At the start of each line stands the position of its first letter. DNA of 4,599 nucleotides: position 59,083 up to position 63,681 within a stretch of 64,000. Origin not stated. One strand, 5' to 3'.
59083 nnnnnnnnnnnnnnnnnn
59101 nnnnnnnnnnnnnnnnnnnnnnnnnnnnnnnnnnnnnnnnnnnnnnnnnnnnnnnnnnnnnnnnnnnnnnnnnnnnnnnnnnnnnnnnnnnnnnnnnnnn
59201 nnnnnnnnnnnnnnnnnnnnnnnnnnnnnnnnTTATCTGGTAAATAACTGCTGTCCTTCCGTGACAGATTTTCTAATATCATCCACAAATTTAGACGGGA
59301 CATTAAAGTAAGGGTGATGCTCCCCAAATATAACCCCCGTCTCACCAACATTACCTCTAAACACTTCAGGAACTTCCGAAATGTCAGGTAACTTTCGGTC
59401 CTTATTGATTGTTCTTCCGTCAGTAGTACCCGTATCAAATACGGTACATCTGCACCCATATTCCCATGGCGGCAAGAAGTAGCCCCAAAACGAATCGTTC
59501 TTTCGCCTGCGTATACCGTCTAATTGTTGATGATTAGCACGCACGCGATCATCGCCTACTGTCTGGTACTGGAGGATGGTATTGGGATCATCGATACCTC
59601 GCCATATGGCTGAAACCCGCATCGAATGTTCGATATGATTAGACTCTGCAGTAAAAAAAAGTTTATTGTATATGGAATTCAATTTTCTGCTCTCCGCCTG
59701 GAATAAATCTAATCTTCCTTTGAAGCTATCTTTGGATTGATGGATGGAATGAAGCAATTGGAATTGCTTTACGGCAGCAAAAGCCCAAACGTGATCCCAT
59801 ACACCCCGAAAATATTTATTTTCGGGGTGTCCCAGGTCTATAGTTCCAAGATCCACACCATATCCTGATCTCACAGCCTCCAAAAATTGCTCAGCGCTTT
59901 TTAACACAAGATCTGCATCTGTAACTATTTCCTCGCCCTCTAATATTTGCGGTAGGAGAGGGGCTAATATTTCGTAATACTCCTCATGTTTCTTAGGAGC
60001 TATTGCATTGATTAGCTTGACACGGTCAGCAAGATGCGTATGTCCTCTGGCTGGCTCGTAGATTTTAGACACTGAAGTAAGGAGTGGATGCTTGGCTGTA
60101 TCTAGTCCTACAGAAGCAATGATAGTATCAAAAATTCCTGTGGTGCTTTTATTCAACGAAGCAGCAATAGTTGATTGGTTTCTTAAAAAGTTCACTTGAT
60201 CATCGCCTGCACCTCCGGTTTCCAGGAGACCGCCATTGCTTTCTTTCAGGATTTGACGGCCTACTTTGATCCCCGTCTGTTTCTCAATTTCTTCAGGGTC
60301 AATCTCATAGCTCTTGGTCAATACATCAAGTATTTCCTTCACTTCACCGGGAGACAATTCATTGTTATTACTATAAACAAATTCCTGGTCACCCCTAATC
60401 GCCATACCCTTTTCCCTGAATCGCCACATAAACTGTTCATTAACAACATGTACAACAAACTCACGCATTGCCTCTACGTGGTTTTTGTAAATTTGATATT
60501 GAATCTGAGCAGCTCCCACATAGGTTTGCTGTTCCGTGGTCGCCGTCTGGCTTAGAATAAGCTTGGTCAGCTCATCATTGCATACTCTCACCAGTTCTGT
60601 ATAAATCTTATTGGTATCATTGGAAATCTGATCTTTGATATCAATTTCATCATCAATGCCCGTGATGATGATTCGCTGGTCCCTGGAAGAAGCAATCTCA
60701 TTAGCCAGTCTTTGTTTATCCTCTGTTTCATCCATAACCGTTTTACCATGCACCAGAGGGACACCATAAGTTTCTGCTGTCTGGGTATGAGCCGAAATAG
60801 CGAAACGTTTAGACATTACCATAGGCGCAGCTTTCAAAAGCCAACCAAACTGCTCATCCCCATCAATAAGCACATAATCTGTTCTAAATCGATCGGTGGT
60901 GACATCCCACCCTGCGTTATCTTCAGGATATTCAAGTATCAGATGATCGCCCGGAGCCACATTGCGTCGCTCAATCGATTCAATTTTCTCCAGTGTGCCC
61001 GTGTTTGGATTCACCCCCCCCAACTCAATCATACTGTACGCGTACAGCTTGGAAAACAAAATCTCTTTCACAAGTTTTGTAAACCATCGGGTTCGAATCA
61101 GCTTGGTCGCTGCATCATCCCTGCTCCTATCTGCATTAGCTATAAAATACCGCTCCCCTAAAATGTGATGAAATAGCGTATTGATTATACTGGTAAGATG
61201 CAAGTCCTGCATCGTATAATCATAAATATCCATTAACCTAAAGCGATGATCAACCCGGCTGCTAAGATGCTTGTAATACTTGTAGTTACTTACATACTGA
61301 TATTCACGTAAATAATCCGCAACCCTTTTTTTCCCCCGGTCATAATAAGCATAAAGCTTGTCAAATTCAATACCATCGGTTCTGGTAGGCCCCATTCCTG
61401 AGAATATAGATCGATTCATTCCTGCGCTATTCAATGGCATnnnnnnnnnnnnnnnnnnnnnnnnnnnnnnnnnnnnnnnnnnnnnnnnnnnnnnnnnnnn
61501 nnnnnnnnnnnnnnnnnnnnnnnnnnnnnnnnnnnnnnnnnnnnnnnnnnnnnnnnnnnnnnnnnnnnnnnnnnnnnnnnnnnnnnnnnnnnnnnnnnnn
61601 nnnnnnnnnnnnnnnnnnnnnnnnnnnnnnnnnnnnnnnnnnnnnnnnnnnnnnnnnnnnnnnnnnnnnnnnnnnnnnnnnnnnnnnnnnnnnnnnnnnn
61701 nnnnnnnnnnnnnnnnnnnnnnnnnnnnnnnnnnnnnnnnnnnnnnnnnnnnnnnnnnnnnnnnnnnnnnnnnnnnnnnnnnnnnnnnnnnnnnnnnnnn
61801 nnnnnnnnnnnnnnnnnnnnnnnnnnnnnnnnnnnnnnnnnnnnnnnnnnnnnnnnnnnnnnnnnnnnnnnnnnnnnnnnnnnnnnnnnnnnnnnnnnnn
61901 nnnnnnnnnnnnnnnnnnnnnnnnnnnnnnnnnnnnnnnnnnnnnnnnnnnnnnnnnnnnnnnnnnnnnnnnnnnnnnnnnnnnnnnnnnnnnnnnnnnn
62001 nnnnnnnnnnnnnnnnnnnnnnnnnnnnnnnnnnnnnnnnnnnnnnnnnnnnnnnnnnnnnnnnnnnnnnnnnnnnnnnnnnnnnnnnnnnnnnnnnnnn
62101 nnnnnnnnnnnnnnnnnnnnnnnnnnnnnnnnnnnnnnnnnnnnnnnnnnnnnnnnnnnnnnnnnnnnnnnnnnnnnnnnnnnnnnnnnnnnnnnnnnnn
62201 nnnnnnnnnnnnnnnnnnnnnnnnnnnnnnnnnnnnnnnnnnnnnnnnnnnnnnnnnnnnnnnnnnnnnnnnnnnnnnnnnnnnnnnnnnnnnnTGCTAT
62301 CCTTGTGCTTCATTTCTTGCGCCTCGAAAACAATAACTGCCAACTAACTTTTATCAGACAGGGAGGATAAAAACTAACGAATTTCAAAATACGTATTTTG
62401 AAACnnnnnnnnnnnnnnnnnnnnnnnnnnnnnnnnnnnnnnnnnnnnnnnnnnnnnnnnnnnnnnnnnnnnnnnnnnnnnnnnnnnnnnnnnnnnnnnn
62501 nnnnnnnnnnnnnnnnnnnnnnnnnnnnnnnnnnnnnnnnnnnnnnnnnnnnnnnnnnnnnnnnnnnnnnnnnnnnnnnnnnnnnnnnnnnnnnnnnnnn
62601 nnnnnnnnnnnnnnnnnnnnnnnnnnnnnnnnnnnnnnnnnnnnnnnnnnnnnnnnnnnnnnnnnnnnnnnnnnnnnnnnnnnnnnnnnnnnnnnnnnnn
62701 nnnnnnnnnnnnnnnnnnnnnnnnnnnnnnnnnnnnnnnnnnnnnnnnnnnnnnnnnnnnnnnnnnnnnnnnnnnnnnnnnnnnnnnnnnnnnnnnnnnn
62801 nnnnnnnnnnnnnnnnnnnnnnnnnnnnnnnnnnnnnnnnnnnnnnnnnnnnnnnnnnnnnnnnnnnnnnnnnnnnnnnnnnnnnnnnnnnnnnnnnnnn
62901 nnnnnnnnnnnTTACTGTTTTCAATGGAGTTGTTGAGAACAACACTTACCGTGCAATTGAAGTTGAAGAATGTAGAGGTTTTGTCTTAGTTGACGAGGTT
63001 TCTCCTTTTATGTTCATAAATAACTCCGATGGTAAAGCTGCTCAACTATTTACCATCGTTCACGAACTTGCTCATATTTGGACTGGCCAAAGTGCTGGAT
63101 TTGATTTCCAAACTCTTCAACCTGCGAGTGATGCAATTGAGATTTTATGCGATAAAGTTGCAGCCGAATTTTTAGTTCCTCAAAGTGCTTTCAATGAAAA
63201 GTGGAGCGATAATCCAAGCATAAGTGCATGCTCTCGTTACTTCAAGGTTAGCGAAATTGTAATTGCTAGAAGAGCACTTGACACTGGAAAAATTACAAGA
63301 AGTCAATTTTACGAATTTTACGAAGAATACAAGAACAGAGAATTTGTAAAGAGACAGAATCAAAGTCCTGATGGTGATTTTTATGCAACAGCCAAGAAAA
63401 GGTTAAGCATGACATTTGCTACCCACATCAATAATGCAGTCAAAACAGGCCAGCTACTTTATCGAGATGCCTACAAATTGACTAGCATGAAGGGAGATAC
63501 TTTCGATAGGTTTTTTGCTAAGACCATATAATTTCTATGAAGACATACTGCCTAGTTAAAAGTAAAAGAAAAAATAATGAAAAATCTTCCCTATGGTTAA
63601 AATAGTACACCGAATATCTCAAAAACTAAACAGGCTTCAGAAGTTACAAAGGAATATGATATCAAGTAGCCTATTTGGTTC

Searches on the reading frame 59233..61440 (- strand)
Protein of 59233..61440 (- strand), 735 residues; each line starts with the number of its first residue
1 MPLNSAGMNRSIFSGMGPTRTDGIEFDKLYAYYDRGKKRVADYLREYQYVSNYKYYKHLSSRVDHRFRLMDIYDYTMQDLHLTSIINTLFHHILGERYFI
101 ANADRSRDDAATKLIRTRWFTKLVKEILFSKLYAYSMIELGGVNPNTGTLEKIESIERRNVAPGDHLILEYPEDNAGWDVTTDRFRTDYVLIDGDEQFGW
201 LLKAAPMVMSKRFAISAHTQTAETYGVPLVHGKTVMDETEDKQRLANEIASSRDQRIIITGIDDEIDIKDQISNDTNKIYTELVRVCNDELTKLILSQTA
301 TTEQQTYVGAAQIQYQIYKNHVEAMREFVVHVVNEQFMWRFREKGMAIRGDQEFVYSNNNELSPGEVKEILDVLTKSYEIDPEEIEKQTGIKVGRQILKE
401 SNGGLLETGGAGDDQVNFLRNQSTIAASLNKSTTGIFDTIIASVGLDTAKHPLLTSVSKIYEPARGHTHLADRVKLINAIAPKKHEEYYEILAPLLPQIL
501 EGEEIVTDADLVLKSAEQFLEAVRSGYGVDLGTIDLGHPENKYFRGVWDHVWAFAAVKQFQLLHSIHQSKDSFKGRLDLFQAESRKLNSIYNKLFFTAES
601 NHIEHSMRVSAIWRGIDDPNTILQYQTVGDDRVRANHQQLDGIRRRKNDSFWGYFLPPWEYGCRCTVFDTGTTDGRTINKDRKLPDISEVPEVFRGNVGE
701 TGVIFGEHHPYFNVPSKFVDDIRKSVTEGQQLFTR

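Call 8: search_protein_families(library=phrogs, proteins=[window:59233-61440:-], max_evalue=0.001)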
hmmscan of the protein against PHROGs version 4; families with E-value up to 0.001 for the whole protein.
window:59233-61440:- (735 aa): 7 families
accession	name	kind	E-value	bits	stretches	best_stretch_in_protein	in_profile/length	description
phrog_19194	-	unknown function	5.6e-22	79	1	538-719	62-247/438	-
phrog_35074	-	unknown function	1.3e-19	70.7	2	68-394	44-362/890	-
phrog_113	-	head and packaging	1.6e-15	57.4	1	68-341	67-359/1272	portal protein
phrog_220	-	head and packaging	3.2e-15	56.2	1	623-674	1018-1069/1338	minor head protein and DNA pilot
phrog_23416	-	unknown function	8e-15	55.6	1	554-714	55-222/459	-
phrog_324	-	head and packaging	7e-07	29.6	1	625-666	268-313/624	head morphogenesis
phrog_3517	-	head and packaging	0.00075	19.9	0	620-668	267-326/371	head morphogenesis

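Call 22: search_protein_families(library=pfam, proteins=[window:59233-61440:-], max_evalue=0.01)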
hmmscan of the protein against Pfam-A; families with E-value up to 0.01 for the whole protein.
window:59233-61440:- (735 aa): 2 families
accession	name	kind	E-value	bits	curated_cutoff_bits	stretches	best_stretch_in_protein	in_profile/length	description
PF06074.18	Portal_Mu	-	3.9e-45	155.1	23.9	1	70-391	1-336/336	Portal protein of Mu bacteriophage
PF04233.19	Phage_Mu_F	-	7.9e-10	39.9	29.6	1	621-667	64-111/112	Phage Mu protein F like protein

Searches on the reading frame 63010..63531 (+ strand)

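Call 22: search_protein_families(library=pfam, proteins=[window:63010-63531:+], max_evalue=0.01)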
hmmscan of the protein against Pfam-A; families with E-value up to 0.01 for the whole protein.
window:63010-63531:+ (173 aa): 1 family
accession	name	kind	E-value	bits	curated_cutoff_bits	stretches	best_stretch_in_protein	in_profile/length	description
PF06114.19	Peptidase_M78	-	5.8e-14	52.4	22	1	1-89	31-122/123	IrrE N-terminal-like domain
